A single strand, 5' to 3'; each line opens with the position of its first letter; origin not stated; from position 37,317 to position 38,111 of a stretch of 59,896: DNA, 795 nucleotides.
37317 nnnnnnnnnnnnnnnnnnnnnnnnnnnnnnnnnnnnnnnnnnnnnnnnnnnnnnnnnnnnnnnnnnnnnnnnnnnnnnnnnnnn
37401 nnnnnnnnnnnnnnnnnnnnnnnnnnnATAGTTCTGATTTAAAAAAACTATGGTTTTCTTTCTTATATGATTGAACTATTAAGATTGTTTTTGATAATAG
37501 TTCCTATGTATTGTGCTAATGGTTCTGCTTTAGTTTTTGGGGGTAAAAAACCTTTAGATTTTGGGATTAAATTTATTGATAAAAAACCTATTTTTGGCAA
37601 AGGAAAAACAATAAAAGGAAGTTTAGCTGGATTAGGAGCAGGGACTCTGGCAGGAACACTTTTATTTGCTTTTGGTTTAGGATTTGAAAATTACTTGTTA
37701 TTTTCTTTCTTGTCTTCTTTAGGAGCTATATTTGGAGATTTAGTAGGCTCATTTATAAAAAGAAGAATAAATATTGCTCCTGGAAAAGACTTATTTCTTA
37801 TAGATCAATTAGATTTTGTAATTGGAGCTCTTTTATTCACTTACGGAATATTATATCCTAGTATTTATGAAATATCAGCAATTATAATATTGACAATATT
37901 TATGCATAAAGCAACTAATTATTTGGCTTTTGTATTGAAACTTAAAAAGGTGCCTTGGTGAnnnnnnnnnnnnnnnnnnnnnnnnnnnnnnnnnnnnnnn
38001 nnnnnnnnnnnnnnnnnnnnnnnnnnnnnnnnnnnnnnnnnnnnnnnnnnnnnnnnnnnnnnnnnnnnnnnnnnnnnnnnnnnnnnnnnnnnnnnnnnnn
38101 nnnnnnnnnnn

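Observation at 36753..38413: Lipid/surface module: DUF92 - CDP-archaeol synthase - mini archaeosortase-like protein, co-transcribed behind rps3ae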

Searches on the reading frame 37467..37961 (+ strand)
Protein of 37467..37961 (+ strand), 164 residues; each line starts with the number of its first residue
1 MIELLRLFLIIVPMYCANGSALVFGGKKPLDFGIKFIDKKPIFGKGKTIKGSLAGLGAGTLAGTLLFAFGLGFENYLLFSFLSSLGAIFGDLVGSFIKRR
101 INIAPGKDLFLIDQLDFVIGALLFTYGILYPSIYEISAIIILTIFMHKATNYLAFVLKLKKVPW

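Call 3: search_protein_families(library=pfam, proteins=[window:37467-37961:+], max_evalue=1)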
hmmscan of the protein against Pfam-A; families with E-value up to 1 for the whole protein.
window:37467-37961:+ (164 aa): 3 families
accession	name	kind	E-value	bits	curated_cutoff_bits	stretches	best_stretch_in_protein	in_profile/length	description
PF01864.22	CarS-like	-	1.5e-41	142.8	22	1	5-164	6-175/175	CDP-archaeol synthase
PF01148.25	CTP_transf_1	-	2.6e-06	27.9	24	1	46-103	169-230/264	Cytidylyltransferase family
PF11667.14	DUF3267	-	0.13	13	27.1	0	33-94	35-96/108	Putative zincin peptidase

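Call 4: search_protein_families(library=ncbifam, proteins=[window:37467-37961:+], max_evalue=1)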
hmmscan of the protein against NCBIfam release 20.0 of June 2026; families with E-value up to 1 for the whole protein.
window:37467-37961:+ (164 aa): 2 families
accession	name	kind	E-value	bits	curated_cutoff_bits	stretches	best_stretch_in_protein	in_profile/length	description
NF003114.0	PRK04032.1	equivalog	1.5e-49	168.2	148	1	3-164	6-172/172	CDP-2,3-bis-(O-geranylgeranyl)-sn-glycerol synthase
NF008635.0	PRK11624.1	equivalog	0.0037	16.7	385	1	8-104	155-248/285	phosphatidate cytidylyltransferase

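Call 13: find_homologous_proteins(query=window:37467-37958:+, max_evalue=1e-10)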
Query window:37467-37958:+ (164 aa): 182 proteins with E <= 1e-10 among 815 candidates; the best 120 are listed.
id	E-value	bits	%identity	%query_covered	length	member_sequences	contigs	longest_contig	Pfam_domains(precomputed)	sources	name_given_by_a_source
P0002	1.7e-97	342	100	100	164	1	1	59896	PF01864.22,PF01148.26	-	-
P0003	9.2e-53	197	60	100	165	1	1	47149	PF01864.22,PF01148.26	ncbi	-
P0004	2.4e-48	182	53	100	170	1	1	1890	PF01864.22,PF01148.26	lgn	-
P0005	2.9e-48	182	53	100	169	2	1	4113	PF01864.22,PF01148.26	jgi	jgi:CDP-2,3-bis-(O-geranylgeranyl)-sn-glycerol synthase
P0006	3.5e-46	175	54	92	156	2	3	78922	PF01864.22,PF01148.26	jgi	jgi:CDP-2,3-bis-(O-geranylgeranyl)-sn-glycerol synthase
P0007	2.7e-44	169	58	94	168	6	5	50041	PF01864.22,PF01148.26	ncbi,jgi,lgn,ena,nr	ncbi:MAG: CDP-2,3-bis-(O-geranylgeranyl)-sn-glycerol synthase [Candidatus Diapherotrites archaeon]|n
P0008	7.0e-43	165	52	99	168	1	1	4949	PF01864.22,PF01148.26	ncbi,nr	ncbi:MAG: CDP-2,3-bis-(O-geranylgeranyl)-sn-glycerol synthase [Candidatus Diapherotrites archaeon]|n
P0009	8.5e-42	161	52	98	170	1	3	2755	PF01864.22,PF01148.26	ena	-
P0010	1.2e-40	157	50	98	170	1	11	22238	PF01864.22,PF01148.26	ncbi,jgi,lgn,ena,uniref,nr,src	ncbi:MAG TPA: CDP-2,3-bis-(O-geranylgeranyl)-sn-glycerol synthase [Candidatus Diapherotrites archaeo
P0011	1.3e-40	157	51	99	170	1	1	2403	PF01864.22,PF01148.26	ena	-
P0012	2.9e-40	156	51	98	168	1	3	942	PF01864.22,PF01148.26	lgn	-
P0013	6.7e-39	152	51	100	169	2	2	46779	PF01864.22,PF01148.26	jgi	-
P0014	9.6e-38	148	53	100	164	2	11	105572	PF01864.22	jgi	jgi:CDP-2,3-bis-(O-geranylgeranyl)-sn-glycerol synthase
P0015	2.7e-37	146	47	100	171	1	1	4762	PF01864.22,PF01148.26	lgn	-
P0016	4.3e-37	146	48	98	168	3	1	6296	PF01864.22,PF01148.26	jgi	-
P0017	4.5e-37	146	49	98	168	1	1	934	PF01864.22,PF01148.26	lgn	-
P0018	7.0e-37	145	48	100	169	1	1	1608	PF01864.22,PF01148.26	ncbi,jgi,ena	-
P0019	3.9e-36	143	45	99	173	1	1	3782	PF01864.22,PF01148.26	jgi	jgi:CDP-2,3-bis-(O-geranylgeranyl)-sn-glycerol synthase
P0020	4.0e-36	143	49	100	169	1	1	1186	PF01864.22,PF01148.26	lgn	-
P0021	6.4e-36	142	55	95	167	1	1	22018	PF01864.22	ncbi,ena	ncbi:CDP-2,3-bis-(O-geranylgeranyl)-sn-glycerol synthase [Methanocaldococcus sp.]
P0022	1.2e-35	141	48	96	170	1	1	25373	PF01864.22,PF01148.26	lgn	-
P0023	1.5e-35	141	49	100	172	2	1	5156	PF01864.22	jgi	jgi:CDP-2,3-bis-(O-geranylgeranyl)-sn-glycerol synthase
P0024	1.5e-35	141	48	96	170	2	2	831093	PF01864.22,PF01148.26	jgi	-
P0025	1.6e-35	141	51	94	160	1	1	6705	PF01864.22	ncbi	ncbi:MAG: CDP-2,3-bis-(O-geranylgeranyl)-sn-glycerol synthase [Candidatus Undinarchaeales archaeon]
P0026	7.9e-35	138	46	96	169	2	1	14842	PF01864.22,PF01148.26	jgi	-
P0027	1.3e-34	138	47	100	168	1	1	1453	PF01864.22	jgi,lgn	jgi:CDP-2,3-bis-(O-geranylgeranyl)-sn-glycerol synthase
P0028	2.2e-34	137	52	100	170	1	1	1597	PF01864.22,PF01148.26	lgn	-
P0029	8.0e-34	135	45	98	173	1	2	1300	PF01864.22,PF01148.26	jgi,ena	-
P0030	8.7e-34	135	51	94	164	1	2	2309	PF01864.22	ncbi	-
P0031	3.8e-33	133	45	98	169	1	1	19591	PF01864.22,PF01148.26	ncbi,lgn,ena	ncbi:MAG: CDP-2,3-bis-(O-geranylgeranyl)-sn-glycerol synthase [archaeon]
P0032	5.7e-33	132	50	94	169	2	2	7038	PF01864.22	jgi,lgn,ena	jgi:CDP-2,3-bis-(O-geranylgeranyl)-sn-glycerol synthase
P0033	6.9e-33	132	42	100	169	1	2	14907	PF01864.22,PF01148.26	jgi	-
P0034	4.3e-32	129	48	93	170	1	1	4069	PF01864.22,PF01148.26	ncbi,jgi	jgi:CDP-2,3-bis-(O-geranylgeranyl)-sn-glycerol synthase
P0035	4.5e-32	129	46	100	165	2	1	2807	PF01864.22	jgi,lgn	-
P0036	5.1e-32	129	42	98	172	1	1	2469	PF01864.22,PF01148.26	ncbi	-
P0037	1.3e-31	128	47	96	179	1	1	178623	PF01864.22,PF01148.26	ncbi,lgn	-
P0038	6.0e-31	126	45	96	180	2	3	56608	PF01864.22,PF01148.26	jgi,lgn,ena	jgi:CDP-2,3-bis-(O-geranylgeranyl)-sn-glycerol synthase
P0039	3.5e-30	123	49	94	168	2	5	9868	PF01864.22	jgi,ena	-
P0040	6.7e-30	122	43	94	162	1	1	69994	PF01864.22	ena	-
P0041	1.5e-29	121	46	99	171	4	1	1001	PF01864.22,PF01148.26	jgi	-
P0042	2.6e-29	120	46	100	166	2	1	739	PF01864.22,PF01148.26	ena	-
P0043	2.9e-29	120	47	93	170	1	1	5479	PF01864.22,PF01148.26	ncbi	-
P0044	1.7e-28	118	44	100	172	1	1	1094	PF01864.22,PF01148.26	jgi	jgi:CDP-2,3-bis-(O-geranylgeranyl)-sn-glycerol synthase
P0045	2.2e-28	117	46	99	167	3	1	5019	PF01864.22,PF01148.26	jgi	jgi:CDP-2,3-bis-(O-geranylgeranyl)-sn-glycerol synthase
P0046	3.0e-28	117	46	94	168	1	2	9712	PF01864.22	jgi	jgi:CDP-2,3-bis-(O-geranylgeranyl)-sn-glycerol synthase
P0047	3.9e-28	117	44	94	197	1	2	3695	PF01864.22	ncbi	ncbi:MAG: CDP-2,3-bis-(O-geranylgeranyl)-sn-glycerol synthase [Candidatus Odinarchaeia archaeon]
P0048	1.1e-27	115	43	98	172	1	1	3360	PF01864.22,PF01148.26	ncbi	-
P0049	1.1e-27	115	41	99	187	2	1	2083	PF01864.22,PF01148.26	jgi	jgi:CDP-2,3-bis-(O-geranylgeranyl)-sn-glycerol synthase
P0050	1.4e-27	115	43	99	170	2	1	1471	PF01864.22,PF01148.26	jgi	jgi:CDP-2,3-bis-(O-geranylgeranyl)-sn-glycerol synthase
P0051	1.9e-27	114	44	94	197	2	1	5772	PF01864.22,PF01148.26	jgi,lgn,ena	-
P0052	2.9e-27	114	42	98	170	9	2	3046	PF01864.22,PF01148.26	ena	-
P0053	4.0e-27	113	48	94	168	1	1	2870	PF01864.22,PF01148.26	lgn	-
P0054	5.0e-27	113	41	99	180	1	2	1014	PF01864.22,PF01148.26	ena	-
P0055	6.1e-27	113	39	98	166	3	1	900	PF01864.22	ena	-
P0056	1.0e-26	112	49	91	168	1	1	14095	PF01864.22,PF01148.26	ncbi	-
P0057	1.0e-26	112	49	82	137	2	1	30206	PF01864.22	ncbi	-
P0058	1.6e-26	111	45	98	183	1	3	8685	PF01864.22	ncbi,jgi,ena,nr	ncbi:CDP-2,3-bis-(O-geranylgeranyl)-sn-glycerol synthase [Candidatus Bathyarchaeota archaeon]|nr:MAG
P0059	1.8e-26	111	41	99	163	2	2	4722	PF01864.22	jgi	-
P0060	2.1e-26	111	41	99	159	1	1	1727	PF01864.22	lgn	-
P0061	4.4e-26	110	44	91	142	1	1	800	PF01864.22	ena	-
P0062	5.0e-26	110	43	100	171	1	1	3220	PF01864.22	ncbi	-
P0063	5.9e-26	109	41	94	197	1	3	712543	PF01864.22,PF01148.26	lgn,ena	-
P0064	5.6e-25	106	43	94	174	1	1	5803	PF01864.22,PF01148.26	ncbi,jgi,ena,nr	ncbi:MAG: CDP-2,3-bis-(O-geranylgeranyl)-sn-glycerol synthase [Candidatus Aenigmatarchaeota archaeon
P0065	7.1e-25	106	44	94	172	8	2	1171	PF01864.22,PF01148.26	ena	-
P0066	3.7e-24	104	41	98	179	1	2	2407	PF01864.22,PF01148.26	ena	-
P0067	5.5e-24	103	35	98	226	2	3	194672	PF01864.22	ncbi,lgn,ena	ncbi:MAG: CDP-2,3-bis-(O-geranylgeranyl)-sn-glycerol synthase [Candidatus Freyarchaeota archaeon]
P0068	6.1e-24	103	41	93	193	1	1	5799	PF01864.22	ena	-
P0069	1.1e-23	102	37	99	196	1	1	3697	PF01864.22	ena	-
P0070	1.2e-23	102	41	93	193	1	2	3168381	PF01864.22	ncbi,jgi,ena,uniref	ncbi:CDP-2,3-bis-(O-geranylgeranyl)-sn-glycerol synthase [Methanobacterium sp. MBAC-LM]|jgi:CDP-2,3-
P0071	1.4e-23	102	41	95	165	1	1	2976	PF01864.22,PF01148.26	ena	-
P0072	1.4e-23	102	41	93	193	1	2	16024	PF01864.22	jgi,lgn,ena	jgi:CDP-2,3-bis-(O-geranylgeranyl)-sn-glycerol synthase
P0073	1.7e-23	101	40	100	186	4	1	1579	PF01864.22,PF01148.26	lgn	-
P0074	1.8e-23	101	44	93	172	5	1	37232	PF01864.22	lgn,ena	-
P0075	1.8e-23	101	38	93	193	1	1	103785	PF01864.22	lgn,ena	-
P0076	2.5e-23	101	41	94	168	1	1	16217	PF01864.22,PF01148.26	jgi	jgi:CDP-2,3-bis-(O-geranylgeranyl)-sn-glycerol synthase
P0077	3.0e-23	101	41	93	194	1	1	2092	PF01864.22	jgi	jgi:CDP-2,3-bis-(O-geranylgeranyl)-sn-glycerol synthase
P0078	3.3e-23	101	39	98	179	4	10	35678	PF01864.22,PF01148.26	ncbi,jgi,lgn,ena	-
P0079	4.5e-23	100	41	93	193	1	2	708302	PF01864.22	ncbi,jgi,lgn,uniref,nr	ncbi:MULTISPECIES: CDP-2,3-bis-(O-geranylgeranyl)-sn-glycerol synthase [Methanobacterium]|uniref:CDP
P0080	4.6e-23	100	40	93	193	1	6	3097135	PF01864.22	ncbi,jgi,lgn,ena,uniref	ncbi:CDP-2,3-bis-(O-geranylgeranyl)-sn-glycerol synthase [Methanobacterium sp.]|jgi:CDP-2,3-bis-(O-g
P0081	4.8e-23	100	41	99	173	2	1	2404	PF01864.22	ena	-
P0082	5.2e-23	100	40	98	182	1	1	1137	PF01864.22,PF01148.26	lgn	-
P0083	5.3e-23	100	40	93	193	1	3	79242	PF01864.22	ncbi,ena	-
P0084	6.9e-23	99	40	94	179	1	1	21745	PF01864.22,PF01148.26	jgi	jgi:CDP-2,3-bis-(O-geranylgeranyl)-sn-glycerol synthase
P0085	8.3e-23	99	40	93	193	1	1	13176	PF01864.22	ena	-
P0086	8.9e-23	99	40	93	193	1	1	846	PF01864.22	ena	-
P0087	1.0e-22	99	40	93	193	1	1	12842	PF01864.22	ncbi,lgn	ncbi:MAG: CDP-2,3-bis-(O-geranylgeranyl)-sn-glycerol synthase [Methanobacterium sp.]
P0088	1.0e-22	99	39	98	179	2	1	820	PF01864.22,PF01148.26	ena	-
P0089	1.0e-22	99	38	98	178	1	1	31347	PF01864.22,PF01148.26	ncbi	ncbi:MAG: CDP-2,3-bis-(O-geranylgeranyl)-sn-glycerol synthase [Candidatus Woesearchaeota archaeon]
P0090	1.0e-22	99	42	98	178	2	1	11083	PF01864.22,PF01148.26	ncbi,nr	ncbi:MAG: CDP-2,3-bis-(O-geranylgeranyl)-sn-glycerol synthase [Candidatus Micrarchaeota archaeon]|nr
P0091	1.1e-22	99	40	92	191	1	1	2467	PF01864.22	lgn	-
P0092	1.1e-22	99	40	93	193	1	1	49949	PF01864.22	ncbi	-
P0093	1.2e-22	99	39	93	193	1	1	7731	PF01864.22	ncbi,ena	-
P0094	1.2e-22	99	40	93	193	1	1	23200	PF01864.22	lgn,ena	-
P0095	1.7e-22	98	39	93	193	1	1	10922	PF01864.22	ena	-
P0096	1.9e-22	98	39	99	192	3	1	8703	PF01864.22,PF01148.26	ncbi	-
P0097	2.4e-22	98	37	93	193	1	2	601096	PF01864.22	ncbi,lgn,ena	-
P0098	2.7e-22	98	39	93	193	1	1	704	PF01864.22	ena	-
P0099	2.8e-22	98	39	93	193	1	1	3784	PF01864.22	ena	-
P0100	3.0e-22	97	39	93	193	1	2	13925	PF01864.22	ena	-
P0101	4.2e-22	97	38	98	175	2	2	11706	PF01864.22,PF01148.26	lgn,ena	-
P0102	5.3e-22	97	38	98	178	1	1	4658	PF01864.22,PF01148.26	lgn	-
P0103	6.5e-22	96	38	93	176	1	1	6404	PF01864.22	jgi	jgi:CDP-2,3-bis-(O-geranylgeranyl)-sn-glycerol synthase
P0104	1.0e-21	96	43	94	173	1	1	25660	PF01864.22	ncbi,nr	ncbi:MAG: CDP-archaeol synthase [Candidatus Micrarchaeota archaeon]|nr:CDP-archaeol synthase [Candid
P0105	1.3e-21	95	39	94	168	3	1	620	PF01864.22,PF01148.26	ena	-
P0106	1.5e-21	95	42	93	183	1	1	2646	PF01864.22,PF01148.26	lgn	-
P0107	1.5e-21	95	41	93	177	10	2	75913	PF01864.22,PF01148.26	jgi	-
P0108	1.8e-21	95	39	98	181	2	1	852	PF01864.22,PF01148.26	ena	-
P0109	2.1e-21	95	41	98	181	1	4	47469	PF01864.22,PF01148.26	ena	-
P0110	2.6e-21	94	39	93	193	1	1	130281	PF01864.22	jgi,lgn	jgi:CDP-2,3-bis-(O-geranylgeranyl)-sn-glycerol synthase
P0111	3.1e-21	94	38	93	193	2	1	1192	PF01864.22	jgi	jgi:CDP-2,3-bis-(O-geranylgeranyl)-sn-glycerol synthase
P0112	3.9e-21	94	40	99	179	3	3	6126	PF01864.22,PF01148.26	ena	-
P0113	4.3e-21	94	36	98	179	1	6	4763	PF01864.22,PF01148.26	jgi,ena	-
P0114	5.1e-21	93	39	94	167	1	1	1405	PF01864.22,PF01148.26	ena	-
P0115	5.4e-21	93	38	98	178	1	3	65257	PF01864.22,PF01148.26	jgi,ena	-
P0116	6.2e-21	93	36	98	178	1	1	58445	PF01864.22,PF01148.26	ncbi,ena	-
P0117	6.5e-21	93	40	94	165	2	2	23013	PF01864.22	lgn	-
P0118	7.8e-21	93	42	99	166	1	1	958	PF01864.22,PF01148.26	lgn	-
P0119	7.9e-21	93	37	98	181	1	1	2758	PF01864.22,PF01148.26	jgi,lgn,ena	-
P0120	1.1e-20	92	39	94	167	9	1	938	PF01864.22,PF01148.26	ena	-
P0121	1.4e-20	92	35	98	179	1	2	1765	PF01864.22,PF01148.26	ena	-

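Call 14: find_encoding_contigs(protein=P0003, flank=5000, max_places=2)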
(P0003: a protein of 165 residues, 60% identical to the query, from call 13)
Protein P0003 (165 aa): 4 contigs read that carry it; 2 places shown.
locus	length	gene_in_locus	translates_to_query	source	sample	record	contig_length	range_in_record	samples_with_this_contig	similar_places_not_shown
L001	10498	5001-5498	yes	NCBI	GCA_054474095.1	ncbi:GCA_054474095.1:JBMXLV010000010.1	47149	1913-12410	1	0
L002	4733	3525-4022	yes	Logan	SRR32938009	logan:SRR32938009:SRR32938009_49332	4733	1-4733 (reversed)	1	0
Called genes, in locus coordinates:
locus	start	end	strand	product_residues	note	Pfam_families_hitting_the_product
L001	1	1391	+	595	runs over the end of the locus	PF00012:HSP70, PF06723:MreB_Mbl, PF02782:FGGY_C (faint)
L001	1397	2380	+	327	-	PF00226:DnaJ, PF01556:DnaJ_C, PF00684:DnaJ_CXXCXGXG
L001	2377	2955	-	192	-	PF22303:OspG_kinase (weak), PF00069:Pkinase, PF01163:RIO1, PF03109:ABC1 (weak), PF06293:Kdo (weak)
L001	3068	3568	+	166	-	PF08069:Ribosomal_S13_N, PF00312:Ribosomal_S15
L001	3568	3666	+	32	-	-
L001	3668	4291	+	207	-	PF01015:Ribosomal_S3Ae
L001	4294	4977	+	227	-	PF01940:DUF92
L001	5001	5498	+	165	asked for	PF01864:CarS-like, PF01148:CTP_transf_1 (weak)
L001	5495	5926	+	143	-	PF09721:Exosortase_EpsH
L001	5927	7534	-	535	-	PF07549:Sec_GG, PF02355:SecD_SecF_C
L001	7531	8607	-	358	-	PF02355:SecD_SecF_C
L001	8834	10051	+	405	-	PF00931:NB-ARC (weak), PF01637:ATPase_2 (weak), PF05621:TniB, PF13191:AAA_16 (weak), PF00004:AAA, PF13401:AAA_22, PF22703:Cdc6_lid, PF09079:WHD_Cdc6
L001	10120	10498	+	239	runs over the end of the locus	PF00483:NTP_transferase, PF01128:IspD (weak), PF12804:NTP_transf_3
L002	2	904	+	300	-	?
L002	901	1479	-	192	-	PF22303:OspG_kinase (weak), PF00069:Pkinase, PF01163:RIO1, PF03109:ABC1 (weak), PF06293:Kdo (weak)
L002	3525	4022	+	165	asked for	PF01864:CarS-like, PF01148:CTP_transf_1 (weak)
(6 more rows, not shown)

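Call 15: find_encoding_contigs(protein=P0006, flank=5000, max_places=2)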
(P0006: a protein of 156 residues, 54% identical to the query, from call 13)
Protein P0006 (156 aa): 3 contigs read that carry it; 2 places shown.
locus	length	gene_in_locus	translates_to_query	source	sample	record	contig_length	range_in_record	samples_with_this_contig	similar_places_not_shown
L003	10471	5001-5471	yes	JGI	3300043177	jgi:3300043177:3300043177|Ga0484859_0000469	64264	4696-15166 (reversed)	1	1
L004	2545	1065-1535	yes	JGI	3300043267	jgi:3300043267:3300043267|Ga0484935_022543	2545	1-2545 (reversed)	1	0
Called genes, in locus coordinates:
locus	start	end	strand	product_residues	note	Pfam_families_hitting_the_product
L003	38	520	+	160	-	-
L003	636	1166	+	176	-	-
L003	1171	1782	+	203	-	PF00069:Pkinase, PF01163:RIO1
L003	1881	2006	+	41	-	-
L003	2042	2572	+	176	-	PF08069:Ribosomal_S13_N, PF00312:Ribosomal_S15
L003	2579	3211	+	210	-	PF01015:Ribosomal_S3Ae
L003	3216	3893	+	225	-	PF01940:DUF92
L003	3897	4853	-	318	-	PF25145:NfeD1b_N, PF01343:Peptidase_S49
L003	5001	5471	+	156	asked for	PF01864:CarS-like, PF01148:CTP_transf_1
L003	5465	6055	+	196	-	PF09721:Exosortase_EpsH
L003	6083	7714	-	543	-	PF07549:Sec_GG (faint), PF02355:SecD_SecF_C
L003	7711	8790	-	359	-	PF07549:Sec_GG (weak), PF02355:SecD_SecF_C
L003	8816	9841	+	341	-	PF00350:Dynamin_N (faint), PF17835:NOG1_N, PF03193:RsgA_GTPase (faint), PF01926:MMR_HSR1, PF02421:FeoB_N, PF06858:NOG1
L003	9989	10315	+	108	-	PF03685:UPF0147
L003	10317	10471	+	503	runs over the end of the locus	PF00149:Metallophos, PF04042:DNA_pol_E_B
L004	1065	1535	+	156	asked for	PF01864:CarS-like, PF01148:CTP_transf_1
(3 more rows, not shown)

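Call 16: find_encoding_contigs(protein=P0007, flank=5000, max_places=2)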
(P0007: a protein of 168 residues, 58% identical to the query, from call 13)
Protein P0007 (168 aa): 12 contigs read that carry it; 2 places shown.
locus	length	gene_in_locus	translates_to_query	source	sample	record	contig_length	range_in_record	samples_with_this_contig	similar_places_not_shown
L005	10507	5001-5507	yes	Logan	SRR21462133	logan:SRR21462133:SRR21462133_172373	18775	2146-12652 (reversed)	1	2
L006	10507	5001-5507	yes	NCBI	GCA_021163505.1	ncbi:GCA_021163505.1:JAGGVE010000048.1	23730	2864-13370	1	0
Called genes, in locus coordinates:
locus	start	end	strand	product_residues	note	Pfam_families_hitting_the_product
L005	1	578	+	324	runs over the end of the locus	PF00814:TsaD, PF22521:HypF_C_2 (weak)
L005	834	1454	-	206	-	-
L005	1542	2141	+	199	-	PF00069:Pkinase (weak), PF01636:APH (faint), PF06293:Kdo (weak), PF07714:PK_Tyr_Ser-Thr, PF01163:RIO1, PF06176:WaaY (weak)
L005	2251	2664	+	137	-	PF08069:Ribosomal_S13_N, PF00312:Ribosomal_S15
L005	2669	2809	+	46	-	-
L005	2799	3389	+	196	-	PF01015:Ribosomal_S3Ae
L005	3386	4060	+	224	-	PF01940:DUF92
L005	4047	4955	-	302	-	PF00574:CLP_protease (faint), PF25145:NfeD1b_N, PF01972:SDH_protease, PF01343:Peptidase_S49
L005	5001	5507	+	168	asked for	PF01864:CarS-like, PF01148:CTP_transf_1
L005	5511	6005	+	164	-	PF09721:Exosortase_EpsH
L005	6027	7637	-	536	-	PF02355:SecD_SecF_C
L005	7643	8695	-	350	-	PF07549:Sec_GG (faint), PF02355:SecD_SecF_C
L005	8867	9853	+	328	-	PF17835:NOG1_N, PF03193:RsgA_GTPase (faint), PF00025:Arf (faint), PF01926:MMR_HSR1, PF02421:FeoB_N, PF02492:cobW (faint), PF09439:SRPRB (weak), PF06858:NOG1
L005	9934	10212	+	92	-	PF03685:UPF0147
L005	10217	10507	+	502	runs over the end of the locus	PF00149:Metallophos, PF04042:DNA_pol_E_B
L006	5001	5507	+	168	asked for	PF01864:CarS-like, PF01148:CTP_transf_1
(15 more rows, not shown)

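Call 18: find_encoding_contigs(protein=P0014, flank=4000, max_places=1)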
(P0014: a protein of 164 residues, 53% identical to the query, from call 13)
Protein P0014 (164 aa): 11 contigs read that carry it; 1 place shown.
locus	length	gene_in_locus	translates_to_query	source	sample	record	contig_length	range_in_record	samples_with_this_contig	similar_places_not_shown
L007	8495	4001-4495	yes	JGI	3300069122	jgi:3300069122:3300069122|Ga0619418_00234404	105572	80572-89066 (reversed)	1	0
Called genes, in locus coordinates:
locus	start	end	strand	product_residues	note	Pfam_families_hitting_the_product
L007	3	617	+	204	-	PF00730:HhH-GPD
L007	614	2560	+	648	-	PF00270:DEAD (faint), PF04851:ResIII (faint), PF06733:DEAD_2, PF06777:HBB, PF13307:Helicase_C_2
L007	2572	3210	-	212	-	-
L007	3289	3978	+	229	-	PF00154:RecA_N, PF03796:DnaB_C (faint), PF06745:ATPase, PF08423:Rad51, PF13481:AAA_25, PF13479:AAA_24 (weak)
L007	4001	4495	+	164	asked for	PF01864:CarS-like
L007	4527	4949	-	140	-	PF04756:OST3_OST6 (weak)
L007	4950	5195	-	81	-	-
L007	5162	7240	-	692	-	PF01751:Toprim, PF01131:Topoisom_bac, PF01396:Zn_ribbon_Top1 (weak)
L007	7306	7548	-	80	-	PF07889:DUF1664 (weak)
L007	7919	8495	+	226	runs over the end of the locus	PF13489:Methyltransf_23, PF05401:NodS (weak), PF13847:Methyltransf_31, PF08241:Methyltransf_11, PF08242:Methyltransf_12, PF13649:Methyltransf_25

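Call 19: find_encoding_contigs(protein=P0024, flank=4000, max_places=1)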
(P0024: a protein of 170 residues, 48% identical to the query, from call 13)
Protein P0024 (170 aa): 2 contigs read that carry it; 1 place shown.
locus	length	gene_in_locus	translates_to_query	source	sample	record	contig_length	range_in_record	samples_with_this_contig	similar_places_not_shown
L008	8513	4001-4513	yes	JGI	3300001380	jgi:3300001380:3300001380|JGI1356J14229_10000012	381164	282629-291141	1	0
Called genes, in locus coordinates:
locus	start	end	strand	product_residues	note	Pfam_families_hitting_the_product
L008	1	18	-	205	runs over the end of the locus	PF00069:Pkinase (faint), PF01163:RIO1, PF01636:APH (faint)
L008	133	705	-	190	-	-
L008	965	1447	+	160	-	PF08069:Ribosomal_S13_N, PF00312:Ribosomal_S15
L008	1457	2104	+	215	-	PF01015:Ribosomal_S3Ae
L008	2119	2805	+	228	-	PF01940:DUF92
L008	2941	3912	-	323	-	PF25145:NfeD1b_N, PF01343:Peptidase_S49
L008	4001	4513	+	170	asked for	PF01864:CarS-like, PF01148:CTP_transf_1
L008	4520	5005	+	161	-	PF09721:Exosortase_EpsH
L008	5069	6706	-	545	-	PF07549:Sec_GG (weak), PF02355:SecD_SecF_C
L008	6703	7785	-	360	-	PF02355:SecD_SecF_C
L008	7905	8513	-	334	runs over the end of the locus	PF17835:NOG1_N, PF01926:MMR_HSR1, PF02421:FeoB_N, PF06858:NOG1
